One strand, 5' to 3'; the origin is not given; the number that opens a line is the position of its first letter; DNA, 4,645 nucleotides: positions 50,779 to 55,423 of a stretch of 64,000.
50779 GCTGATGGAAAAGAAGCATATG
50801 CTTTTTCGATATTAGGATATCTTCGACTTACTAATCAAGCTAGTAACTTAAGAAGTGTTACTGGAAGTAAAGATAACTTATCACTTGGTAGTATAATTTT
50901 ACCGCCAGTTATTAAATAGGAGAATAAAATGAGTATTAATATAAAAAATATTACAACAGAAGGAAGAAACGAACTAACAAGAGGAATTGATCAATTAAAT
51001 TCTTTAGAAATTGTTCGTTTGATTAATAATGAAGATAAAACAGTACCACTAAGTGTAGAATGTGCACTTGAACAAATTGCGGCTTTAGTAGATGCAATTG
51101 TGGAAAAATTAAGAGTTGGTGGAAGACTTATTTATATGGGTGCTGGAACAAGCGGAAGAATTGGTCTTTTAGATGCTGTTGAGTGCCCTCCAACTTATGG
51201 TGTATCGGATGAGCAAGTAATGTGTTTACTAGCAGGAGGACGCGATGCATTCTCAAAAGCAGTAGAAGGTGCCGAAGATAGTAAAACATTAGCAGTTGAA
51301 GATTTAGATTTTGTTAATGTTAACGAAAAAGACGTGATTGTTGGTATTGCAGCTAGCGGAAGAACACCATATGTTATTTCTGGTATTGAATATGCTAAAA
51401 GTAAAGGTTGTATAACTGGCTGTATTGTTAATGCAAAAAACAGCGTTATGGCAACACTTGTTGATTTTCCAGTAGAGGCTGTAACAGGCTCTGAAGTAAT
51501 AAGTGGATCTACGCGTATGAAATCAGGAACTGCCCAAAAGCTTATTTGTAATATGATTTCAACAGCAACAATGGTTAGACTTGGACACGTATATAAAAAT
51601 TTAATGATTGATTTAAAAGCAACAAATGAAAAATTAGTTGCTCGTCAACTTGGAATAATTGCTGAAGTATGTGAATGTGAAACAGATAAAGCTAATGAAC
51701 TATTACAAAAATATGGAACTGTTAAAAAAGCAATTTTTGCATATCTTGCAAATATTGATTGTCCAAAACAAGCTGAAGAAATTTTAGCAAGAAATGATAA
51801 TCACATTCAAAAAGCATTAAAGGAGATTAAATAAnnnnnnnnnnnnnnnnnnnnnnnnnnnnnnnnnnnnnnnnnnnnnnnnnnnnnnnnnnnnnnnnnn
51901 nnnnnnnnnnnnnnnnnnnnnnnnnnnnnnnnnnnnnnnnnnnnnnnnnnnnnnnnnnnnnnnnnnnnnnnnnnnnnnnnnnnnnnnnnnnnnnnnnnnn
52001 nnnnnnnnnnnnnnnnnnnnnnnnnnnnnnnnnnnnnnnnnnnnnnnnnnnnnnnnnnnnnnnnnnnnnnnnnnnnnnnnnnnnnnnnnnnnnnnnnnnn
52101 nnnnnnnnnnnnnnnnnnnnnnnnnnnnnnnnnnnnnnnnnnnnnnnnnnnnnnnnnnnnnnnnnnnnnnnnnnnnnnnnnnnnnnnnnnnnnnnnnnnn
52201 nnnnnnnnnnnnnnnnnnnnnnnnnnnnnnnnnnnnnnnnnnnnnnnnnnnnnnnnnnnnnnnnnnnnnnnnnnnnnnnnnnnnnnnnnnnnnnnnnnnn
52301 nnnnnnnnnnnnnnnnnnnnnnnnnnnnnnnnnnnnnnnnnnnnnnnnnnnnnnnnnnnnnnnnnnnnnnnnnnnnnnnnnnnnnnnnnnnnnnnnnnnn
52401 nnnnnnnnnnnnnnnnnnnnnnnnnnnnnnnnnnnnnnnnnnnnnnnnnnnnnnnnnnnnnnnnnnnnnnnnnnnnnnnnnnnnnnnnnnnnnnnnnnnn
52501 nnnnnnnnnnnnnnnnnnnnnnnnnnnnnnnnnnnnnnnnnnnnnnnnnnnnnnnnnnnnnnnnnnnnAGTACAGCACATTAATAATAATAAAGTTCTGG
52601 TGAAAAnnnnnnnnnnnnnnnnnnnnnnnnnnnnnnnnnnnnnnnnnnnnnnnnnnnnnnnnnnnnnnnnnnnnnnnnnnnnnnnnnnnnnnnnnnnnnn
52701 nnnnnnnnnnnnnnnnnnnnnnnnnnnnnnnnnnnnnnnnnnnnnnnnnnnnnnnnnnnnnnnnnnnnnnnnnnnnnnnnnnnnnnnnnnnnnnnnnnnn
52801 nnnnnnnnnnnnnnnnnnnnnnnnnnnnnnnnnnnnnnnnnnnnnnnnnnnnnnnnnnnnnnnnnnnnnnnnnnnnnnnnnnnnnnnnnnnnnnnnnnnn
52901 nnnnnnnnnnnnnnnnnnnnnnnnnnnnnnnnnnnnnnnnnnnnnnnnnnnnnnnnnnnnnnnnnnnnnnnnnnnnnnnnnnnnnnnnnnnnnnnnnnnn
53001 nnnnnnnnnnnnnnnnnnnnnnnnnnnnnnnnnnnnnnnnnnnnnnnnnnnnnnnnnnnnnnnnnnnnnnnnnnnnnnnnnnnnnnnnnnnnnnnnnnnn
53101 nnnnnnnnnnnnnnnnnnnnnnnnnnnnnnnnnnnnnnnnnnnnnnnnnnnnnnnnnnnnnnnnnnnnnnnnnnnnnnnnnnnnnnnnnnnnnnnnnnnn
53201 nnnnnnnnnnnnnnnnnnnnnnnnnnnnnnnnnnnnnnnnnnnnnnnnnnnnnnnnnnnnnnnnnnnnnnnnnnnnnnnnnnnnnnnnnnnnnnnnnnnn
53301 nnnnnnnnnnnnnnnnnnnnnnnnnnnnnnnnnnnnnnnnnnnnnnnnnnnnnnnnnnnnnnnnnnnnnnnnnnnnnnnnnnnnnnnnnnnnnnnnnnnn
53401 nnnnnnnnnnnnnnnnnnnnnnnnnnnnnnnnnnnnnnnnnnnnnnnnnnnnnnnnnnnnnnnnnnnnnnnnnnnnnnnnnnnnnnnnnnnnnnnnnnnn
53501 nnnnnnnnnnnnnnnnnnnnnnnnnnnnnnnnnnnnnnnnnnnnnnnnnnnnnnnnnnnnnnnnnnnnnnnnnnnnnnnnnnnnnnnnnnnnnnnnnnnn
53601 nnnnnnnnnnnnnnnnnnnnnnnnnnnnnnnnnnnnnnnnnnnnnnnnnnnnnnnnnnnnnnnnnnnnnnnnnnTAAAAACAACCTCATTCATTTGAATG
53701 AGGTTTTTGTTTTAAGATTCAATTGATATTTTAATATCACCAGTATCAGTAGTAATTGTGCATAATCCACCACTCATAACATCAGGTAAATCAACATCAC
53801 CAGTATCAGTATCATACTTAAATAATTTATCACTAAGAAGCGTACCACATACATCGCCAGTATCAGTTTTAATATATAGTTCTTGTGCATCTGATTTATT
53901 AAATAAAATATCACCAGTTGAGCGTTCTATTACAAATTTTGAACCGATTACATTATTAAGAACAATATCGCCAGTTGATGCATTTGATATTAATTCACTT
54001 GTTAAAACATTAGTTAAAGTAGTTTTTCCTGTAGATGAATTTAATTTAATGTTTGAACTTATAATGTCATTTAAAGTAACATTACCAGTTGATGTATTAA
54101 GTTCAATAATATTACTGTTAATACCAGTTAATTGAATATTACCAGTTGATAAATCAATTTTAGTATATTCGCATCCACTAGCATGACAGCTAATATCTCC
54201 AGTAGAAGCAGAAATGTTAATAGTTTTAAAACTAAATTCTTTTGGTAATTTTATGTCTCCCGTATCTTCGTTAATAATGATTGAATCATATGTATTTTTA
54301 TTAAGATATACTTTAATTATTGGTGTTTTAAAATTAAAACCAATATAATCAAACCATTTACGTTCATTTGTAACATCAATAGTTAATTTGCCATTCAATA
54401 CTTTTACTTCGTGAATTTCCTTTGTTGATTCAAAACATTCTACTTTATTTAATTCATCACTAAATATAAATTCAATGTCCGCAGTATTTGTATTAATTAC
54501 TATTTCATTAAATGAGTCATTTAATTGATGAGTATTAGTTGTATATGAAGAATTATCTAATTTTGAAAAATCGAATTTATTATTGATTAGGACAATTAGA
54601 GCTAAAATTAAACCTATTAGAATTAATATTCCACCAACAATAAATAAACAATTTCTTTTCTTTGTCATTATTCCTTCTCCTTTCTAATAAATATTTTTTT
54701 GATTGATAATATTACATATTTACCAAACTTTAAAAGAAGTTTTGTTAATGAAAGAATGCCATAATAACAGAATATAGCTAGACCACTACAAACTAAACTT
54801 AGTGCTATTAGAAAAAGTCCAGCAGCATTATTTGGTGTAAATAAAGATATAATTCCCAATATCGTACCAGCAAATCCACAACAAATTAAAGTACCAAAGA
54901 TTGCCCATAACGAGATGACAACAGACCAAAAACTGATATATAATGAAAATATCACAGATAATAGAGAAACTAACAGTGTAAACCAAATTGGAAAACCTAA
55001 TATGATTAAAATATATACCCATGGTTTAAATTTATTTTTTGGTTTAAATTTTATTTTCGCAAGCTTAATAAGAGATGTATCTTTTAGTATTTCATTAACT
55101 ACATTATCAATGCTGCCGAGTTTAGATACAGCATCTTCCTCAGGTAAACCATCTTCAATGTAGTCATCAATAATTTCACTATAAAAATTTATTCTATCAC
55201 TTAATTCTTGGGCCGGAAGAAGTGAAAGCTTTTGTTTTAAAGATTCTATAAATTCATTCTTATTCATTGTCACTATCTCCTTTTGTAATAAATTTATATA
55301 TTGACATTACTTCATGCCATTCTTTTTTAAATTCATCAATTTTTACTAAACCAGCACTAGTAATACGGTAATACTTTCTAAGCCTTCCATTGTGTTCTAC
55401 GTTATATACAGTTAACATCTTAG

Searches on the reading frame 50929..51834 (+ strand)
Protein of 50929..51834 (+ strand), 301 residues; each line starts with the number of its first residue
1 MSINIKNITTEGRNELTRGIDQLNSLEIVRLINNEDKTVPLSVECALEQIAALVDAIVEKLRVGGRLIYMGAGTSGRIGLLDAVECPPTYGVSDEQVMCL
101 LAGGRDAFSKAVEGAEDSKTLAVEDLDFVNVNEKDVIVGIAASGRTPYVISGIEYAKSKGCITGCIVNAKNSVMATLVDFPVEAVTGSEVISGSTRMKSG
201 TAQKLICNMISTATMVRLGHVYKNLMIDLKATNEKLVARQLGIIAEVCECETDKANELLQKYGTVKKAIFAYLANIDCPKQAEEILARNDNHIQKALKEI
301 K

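Call 69: search_protein_families(library=ncbifam, proteins=[window:50929-51834:+], max_evalue=0.00001)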
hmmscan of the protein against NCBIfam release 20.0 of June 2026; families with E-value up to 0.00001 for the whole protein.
window:50929-51834:+ (301 aa): 7 families
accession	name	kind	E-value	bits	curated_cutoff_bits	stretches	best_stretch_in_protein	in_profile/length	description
NF003915.0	PRK05441.1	subfamily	1.7e-117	391.7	168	1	5-300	3-298/300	N-acetylmuramic acid 6-phosphate etherase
NF009222.0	PRK12570.1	subfamily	5.3e-111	370.4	255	1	3-299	8-304/307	N-acetylmuramic acid 6-phosphate etherase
TIGR00274.1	TIGR00274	equivalog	5.6e-105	350.6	302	1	8-297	1-290/291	N-acetylmuramic acid 6-phosphate etherase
NF001484.0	PRK00331.1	subfamily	4.1e-06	25.5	381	1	131-270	331-463/601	isomerizing glutamine--fructose-6-phosphate transaminase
TIGR01135.1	glmS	equivalog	4.7e-06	25.4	418.05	1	130-237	335-440/607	glutamine--fructose-6-phosphate transaminase (isomerizing)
NF040776.2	AlsR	equivalog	6.9e-06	25.2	400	0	131-182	174-225/279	transcriptional repressor AlsR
NF008458.0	PRK11337.1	equivalog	9.9e-06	24.7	378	0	132-182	187-237/293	MurR/RpiR family transcriptional regulator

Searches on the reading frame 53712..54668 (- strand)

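Call 19: search_protein_families(library=pfam, proteins=[window:53712-54668:-], max_evalue=0.01)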
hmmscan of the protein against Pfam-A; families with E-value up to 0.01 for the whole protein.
window:53712-54668:- (318 aa): 2 families
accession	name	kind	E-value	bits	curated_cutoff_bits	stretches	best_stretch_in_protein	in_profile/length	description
PF13349.12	DUF4097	-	6.4e-27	94.9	22.9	2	53-215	1-166/247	Toastrack DUF4097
PF23846.1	Cache_WalK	-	0.0059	17.5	27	0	80-138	10-68/92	WalK sensor protein kinase Chache domain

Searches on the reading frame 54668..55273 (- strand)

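Call 19: search_protein_families(library=pfam, proteins=[window:54668-55273:-], max_evalue=0.01)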
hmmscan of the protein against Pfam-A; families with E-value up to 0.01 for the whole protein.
window:54668-55273:- (201 aa): 1 family
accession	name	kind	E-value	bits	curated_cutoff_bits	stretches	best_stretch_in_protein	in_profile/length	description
PF22564.2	HAAS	-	8.5e-07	29.7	27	1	7-61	1-55/55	HAAS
